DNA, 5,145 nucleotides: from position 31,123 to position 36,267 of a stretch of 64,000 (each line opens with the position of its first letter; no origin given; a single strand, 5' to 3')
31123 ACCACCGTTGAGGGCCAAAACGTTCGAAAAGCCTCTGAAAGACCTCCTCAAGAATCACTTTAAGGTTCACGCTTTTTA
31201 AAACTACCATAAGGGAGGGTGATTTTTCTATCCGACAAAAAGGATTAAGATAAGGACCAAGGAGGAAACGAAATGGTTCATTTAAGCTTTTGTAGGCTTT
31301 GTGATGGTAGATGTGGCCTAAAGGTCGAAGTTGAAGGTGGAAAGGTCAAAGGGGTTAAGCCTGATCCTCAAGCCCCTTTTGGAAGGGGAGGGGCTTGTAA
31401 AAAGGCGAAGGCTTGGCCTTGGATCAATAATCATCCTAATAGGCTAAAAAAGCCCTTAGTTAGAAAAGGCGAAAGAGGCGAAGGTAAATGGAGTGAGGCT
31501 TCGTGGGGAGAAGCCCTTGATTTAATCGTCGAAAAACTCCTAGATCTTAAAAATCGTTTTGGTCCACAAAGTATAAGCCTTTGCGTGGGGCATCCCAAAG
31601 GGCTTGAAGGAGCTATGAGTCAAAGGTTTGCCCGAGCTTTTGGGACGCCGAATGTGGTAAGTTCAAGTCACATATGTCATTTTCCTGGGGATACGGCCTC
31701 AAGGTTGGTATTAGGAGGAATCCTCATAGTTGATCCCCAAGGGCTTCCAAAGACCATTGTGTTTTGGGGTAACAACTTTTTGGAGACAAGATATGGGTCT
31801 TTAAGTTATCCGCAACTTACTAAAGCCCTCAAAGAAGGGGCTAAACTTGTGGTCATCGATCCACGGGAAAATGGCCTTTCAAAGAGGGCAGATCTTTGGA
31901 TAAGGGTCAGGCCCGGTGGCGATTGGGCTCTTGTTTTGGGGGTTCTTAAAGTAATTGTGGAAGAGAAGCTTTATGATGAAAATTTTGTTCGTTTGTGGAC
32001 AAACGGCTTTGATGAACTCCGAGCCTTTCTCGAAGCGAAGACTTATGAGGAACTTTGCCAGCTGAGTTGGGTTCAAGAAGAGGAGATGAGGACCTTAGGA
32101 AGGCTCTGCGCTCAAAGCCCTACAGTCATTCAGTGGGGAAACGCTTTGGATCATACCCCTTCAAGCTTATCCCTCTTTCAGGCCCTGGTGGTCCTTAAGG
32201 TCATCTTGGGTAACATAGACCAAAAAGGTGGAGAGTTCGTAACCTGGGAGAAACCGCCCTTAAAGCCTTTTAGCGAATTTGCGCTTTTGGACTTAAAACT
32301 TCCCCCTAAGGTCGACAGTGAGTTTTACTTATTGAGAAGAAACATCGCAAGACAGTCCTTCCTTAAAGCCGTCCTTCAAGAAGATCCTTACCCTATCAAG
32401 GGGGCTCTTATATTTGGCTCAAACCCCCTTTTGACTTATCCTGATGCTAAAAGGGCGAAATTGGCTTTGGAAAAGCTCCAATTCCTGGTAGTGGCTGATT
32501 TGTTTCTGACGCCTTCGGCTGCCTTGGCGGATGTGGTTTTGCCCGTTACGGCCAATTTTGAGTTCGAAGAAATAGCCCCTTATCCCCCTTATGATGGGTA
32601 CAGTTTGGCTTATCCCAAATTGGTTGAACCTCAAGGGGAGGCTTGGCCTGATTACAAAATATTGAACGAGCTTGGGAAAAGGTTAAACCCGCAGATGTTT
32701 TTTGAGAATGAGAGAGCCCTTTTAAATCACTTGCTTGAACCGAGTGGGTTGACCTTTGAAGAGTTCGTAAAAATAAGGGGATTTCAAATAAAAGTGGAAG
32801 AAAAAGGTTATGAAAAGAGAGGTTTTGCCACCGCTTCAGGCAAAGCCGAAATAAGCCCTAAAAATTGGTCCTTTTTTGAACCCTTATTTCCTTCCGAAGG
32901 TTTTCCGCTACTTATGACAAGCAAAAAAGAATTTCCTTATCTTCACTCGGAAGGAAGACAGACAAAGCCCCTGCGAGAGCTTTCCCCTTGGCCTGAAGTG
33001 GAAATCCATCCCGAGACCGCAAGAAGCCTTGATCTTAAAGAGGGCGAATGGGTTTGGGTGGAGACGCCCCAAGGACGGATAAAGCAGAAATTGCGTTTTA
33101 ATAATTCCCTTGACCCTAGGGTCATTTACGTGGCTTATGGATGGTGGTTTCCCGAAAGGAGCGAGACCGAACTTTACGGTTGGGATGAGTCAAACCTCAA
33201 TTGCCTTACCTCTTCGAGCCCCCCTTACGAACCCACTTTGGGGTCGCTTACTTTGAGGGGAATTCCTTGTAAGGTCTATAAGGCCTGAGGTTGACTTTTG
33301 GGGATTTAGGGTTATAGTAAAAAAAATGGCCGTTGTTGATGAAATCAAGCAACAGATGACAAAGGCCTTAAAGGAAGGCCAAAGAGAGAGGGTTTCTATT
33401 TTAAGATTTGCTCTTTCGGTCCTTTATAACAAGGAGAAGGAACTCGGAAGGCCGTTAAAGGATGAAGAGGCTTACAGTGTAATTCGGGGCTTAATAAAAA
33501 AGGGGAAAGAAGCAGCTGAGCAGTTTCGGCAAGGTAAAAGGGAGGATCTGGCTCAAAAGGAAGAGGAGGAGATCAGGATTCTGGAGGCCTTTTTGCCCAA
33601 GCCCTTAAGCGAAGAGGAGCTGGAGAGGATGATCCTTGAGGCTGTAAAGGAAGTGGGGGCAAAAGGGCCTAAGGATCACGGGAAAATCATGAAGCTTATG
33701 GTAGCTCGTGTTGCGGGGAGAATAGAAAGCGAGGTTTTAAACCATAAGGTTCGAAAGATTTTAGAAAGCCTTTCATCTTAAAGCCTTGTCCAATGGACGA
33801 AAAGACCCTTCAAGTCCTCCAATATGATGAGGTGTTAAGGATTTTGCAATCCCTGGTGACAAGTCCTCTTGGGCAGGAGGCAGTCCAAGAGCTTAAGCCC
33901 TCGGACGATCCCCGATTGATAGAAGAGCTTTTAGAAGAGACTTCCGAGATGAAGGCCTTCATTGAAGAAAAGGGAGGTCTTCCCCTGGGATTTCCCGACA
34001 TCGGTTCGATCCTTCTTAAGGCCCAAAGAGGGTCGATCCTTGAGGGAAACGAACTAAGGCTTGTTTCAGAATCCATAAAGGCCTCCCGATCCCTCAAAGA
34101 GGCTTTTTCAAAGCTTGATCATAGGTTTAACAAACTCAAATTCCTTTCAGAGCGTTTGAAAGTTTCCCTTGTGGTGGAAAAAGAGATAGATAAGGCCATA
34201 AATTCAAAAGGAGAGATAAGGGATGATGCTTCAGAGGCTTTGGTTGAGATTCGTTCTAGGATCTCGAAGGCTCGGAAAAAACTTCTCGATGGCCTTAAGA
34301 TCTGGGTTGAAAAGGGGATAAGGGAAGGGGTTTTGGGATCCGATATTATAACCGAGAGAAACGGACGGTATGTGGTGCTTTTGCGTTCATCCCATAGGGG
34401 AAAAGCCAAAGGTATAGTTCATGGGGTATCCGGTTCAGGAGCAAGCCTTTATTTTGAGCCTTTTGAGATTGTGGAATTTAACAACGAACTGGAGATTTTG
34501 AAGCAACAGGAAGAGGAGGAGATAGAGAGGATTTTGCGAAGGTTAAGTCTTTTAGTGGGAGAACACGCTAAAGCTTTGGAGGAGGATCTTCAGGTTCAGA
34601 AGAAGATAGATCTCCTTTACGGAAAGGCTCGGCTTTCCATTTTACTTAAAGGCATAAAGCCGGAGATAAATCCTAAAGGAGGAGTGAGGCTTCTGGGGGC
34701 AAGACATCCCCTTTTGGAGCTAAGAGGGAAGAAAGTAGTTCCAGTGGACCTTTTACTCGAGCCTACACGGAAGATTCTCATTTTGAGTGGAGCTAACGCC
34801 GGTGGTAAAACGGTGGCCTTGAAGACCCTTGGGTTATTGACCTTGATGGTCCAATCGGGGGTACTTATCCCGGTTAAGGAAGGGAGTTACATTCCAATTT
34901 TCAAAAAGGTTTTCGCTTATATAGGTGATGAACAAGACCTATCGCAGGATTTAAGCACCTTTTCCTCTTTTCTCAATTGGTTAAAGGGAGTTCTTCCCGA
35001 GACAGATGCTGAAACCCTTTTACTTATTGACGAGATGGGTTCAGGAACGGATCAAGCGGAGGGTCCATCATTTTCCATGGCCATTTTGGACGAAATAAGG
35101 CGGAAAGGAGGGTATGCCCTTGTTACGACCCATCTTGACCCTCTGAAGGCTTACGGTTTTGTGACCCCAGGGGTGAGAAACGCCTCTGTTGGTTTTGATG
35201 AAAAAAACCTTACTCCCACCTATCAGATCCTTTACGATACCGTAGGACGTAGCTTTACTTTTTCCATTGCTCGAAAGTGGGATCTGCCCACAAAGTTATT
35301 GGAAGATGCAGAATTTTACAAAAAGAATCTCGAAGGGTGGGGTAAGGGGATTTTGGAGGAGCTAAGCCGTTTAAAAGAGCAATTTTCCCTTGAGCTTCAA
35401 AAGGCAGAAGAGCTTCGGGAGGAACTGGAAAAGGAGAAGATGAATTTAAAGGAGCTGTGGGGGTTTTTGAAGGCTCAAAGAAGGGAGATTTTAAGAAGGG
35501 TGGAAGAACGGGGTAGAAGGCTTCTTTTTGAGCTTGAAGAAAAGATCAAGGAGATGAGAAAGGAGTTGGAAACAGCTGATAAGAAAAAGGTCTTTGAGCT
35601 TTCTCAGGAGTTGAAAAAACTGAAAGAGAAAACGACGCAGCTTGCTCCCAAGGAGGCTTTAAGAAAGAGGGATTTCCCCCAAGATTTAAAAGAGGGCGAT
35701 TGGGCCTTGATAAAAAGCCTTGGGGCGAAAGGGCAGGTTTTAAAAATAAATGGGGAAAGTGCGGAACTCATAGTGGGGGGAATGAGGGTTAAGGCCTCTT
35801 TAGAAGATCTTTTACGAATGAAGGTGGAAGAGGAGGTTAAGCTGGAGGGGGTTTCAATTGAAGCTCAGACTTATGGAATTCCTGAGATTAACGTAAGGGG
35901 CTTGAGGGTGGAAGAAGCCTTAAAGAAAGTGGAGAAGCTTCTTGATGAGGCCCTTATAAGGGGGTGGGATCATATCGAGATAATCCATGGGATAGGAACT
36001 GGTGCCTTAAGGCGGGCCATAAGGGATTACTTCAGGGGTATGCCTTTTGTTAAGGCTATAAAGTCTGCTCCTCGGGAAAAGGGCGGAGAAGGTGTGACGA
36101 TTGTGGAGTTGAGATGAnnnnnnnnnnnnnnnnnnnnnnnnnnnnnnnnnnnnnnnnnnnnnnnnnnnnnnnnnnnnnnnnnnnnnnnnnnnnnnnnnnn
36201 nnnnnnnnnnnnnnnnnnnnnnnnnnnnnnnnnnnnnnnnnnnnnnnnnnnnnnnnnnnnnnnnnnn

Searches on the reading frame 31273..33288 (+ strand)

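Call 64: search_protein_families(library=pfam, proteins=[window:31273-33288:+], max_evalue=0.00001)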
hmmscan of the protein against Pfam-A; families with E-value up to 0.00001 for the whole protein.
window:31273-33288:+ (671 aa): 3 families
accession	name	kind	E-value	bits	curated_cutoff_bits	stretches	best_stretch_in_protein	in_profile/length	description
PF00384.28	Molybdopterin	-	5.2e-38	131.4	24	1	57-470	1-353/353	Molybdopterin oxidoreductase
PF01568.27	Molydop_binding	-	1.6e-15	57.5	26.8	1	553-649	8-94/110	Molydopterin dinucleotide binding domain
PF04879.21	Molybdop_Fe4S4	-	3.3e-09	37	22.7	1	3-46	4-47/55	Molybdopterin oxidoreductase Fe4S4 domain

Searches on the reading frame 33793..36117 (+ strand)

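Call 64: search_protein_families(library=pfam, proteins=[window:33793-36117:+], max_evalue=0.00001)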
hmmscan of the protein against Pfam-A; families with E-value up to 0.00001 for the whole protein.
window:33793-36117:+ (774 aa): 3 families
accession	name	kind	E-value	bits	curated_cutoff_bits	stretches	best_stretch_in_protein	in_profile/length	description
PF00488.27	MutS_V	-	3.3e-26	92.8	30.2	1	330-513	2-187/188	MutS domain V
PF01713.27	Smr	-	1e-23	83.7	25.7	1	699-774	1-77/77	Smr domain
PF20297.4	MSSS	-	3e-09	36.8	26.8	1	634-673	1-42/42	MutS2 and Smr-associated SH3 domain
